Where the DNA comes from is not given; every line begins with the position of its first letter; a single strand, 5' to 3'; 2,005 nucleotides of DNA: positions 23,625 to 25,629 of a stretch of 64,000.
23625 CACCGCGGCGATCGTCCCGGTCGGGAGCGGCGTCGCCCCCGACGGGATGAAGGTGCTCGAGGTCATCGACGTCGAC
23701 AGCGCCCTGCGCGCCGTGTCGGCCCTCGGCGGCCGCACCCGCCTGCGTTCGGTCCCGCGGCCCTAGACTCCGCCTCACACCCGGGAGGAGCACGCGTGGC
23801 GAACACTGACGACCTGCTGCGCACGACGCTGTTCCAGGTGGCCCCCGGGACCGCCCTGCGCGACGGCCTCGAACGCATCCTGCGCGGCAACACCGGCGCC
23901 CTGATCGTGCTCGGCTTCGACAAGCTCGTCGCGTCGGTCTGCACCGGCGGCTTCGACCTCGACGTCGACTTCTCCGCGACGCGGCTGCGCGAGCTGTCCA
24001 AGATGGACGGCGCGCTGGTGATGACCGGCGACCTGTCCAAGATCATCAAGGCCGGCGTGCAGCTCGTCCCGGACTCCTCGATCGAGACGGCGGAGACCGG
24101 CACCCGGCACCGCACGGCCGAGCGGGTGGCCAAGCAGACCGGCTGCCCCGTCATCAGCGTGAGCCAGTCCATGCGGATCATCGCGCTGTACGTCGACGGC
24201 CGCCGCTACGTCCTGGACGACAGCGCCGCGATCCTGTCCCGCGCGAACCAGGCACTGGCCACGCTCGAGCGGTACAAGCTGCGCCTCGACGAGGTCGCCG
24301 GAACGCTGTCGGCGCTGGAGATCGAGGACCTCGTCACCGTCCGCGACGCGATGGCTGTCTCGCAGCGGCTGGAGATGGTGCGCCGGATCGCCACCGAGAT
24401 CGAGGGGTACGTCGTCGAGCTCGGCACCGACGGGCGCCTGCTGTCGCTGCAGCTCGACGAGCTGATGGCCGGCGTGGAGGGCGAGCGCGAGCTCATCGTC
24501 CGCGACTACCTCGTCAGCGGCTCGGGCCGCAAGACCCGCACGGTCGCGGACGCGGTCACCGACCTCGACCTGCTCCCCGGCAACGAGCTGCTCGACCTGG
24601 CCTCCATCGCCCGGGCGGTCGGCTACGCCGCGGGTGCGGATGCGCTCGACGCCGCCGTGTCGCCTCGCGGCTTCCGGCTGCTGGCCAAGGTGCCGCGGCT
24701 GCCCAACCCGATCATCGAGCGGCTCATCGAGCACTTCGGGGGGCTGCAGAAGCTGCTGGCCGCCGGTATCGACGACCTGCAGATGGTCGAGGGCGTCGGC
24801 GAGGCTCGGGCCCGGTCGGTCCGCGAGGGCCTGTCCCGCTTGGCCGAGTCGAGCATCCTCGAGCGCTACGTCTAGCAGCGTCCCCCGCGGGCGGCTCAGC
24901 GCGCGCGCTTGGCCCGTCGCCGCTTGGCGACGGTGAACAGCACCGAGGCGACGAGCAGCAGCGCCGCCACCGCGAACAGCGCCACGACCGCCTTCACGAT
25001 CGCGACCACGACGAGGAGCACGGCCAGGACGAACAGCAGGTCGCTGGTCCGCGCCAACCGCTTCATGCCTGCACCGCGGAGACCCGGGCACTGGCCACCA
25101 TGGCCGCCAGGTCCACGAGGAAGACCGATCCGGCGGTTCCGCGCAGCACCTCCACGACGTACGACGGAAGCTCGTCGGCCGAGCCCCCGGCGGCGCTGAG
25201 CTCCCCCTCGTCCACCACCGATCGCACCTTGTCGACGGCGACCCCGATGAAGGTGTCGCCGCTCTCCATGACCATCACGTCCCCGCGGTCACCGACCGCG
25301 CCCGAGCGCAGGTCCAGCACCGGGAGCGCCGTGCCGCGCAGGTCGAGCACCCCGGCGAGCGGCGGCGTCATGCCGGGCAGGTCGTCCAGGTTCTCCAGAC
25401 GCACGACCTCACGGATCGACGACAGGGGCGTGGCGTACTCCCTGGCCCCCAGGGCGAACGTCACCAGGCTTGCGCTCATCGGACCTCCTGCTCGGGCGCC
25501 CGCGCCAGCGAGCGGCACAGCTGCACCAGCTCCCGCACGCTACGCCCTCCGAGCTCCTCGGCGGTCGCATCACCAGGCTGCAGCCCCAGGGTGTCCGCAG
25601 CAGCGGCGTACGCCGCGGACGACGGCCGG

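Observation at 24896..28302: Orphan Che-like operon (Hpt-like, CheB, CheR-TPR, CheW, 56-aa membrane peptide) with no CheA and no MCP in the window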

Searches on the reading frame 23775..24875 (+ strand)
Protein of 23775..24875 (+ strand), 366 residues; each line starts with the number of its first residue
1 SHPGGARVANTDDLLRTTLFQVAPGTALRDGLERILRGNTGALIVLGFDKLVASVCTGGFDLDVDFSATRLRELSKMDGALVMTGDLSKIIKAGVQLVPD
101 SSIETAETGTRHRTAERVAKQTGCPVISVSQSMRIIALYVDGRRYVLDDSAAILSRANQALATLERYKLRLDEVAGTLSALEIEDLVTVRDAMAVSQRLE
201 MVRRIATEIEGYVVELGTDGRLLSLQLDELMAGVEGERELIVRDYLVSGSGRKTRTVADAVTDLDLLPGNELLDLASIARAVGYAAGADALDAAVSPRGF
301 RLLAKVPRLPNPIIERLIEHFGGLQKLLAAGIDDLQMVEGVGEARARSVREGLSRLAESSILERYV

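Call 4: search_protein_families(library=pfam, proteins=[window:23775-24875:+], max_evalue=0.1)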
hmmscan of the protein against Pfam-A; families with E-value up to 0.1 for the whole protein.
window:23775-24875:+ (366 aa): 6 families
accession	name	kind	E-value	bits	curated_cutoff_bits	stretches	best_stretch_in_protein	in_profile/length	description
PF10635.14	DisA-linker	-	5.3e-51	172.6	25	1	147-289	1-140/142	DisA bacterial checkpoint controller linker region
PF02457.21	DAC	-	1.1e-26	93.2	27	1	30-143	2-118/119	DisA bacterial checkpoint controller nucleotide-binding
PF12826.13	HHH_2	-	2.6e-05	24.7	27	1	316-351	18-53/64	Helix-hairpin-helix motif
PF14520.12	HHH_5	-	0.00035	21.4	27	1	300-353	1-55/57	Helix-hairpin-helix domain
PF00633.29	HHH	-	0.00092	19.4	24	1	324-351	2-29/30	Helix-hairpin-helix motif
PF20582.4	UPF0758_N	-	0.0092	16.5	27.1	1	315-346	46-76/77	UPF0758 N-terminal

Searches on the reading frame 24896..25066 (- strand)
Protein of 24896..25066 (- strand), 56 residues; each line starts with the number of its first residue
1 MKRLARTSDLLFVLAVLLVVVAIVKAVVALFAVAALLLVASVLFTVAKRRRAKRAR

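Call 4: search_protein_families(library=pfam, proteins=[window:24896-25066:-], max_evalue=0.1)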
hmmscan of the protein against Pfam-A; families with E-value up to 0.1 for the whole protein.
window:24896-25066:- (56 aa): 3 families
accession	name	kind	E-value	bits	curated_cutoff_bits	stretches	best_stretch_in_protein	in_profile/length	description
PF24709.1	DUF7670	-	0.0079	17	29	1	11-54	72-116/118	Domain of unknown function (DUF7670)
PF11026.13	DUF2721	-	0.012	15.9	28.3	1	5-47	70-118/129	Protein of unknown function (DUF2721)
PF04995.19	CcmD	-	0.032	14.7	25.6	1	31-55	11-35/44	Heme exporter protein D (CcmD)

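Call 5: search_protein_families(library=ncbifam, proteins=[window:24896-25066:-], max_evalue=0.1)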
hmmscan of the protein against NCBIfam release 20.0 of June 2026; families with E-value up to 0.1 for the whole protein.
window:24896-25066:- (56 aa): 1 family
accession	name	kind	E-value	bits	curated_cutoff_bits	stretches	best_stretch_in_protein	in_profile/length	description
TIGR03375.1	type_I_sec_LssB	subfamily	0.056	11.7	693.1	1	5-45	267-307/696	type I secretion system permease/ATPase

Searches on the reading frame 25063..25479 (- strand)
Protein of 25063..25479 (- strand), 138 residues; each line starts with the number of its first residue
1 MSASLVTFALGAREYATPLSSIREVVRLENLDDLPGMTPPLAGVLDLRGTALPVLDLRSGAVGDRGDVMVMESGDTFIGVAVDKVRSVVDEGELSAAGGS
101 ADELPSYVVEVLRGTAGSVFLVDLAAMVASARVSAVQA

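Call 4: search_protein_families(library=pfam, proteins=[window:25063-25479:-], max_evalue=0.1)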
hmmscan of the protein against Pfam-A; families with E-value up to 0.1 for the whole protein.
window:25063-25479:- (138 aa): 1 family
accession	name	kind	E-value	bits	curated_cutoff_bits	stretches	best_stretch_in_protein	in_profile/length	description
PF01584.24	CheW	-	3.6e-19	69.2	23.5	1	5-130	2-136/138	CheW-like domain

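Call 5: search_protein_families(library=ncbifam, proteins=[window:25063-25479:-], max_evalue=0.1)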
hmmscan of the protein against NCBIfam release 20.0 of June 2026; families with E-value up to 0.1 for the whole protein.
window:25063-25479:- (138 aa): 1 family
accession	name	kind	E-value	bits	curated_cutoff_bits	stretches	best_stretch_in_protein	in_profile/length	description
NF007903.0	PRK10612.1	equivalog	0.00065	19.5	260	1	5-89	19-109/167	chemotaxis protein CheW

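Call 78: search_solved_structures(query=window:25063-25479:-, max_evalue=0.001)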
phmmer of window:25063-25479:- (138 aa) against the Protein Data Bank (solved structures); distinct sequences matched with E-value up to 0.001: 3.
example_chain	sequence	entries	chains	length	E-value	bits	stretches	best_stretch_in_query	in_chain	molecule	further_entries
2qdl_A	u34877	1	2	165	2.4e-05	27.6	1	3-91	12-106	Chemotaxis signal transduction protein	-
8c5v_E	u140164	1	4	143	6.2e-05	26.3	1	5-89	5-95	Chemotaxis protein CheW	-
2ho9_A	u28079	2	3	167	8.8e-05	25.8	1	5-89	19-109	Chemotaxis protein cheW | CheW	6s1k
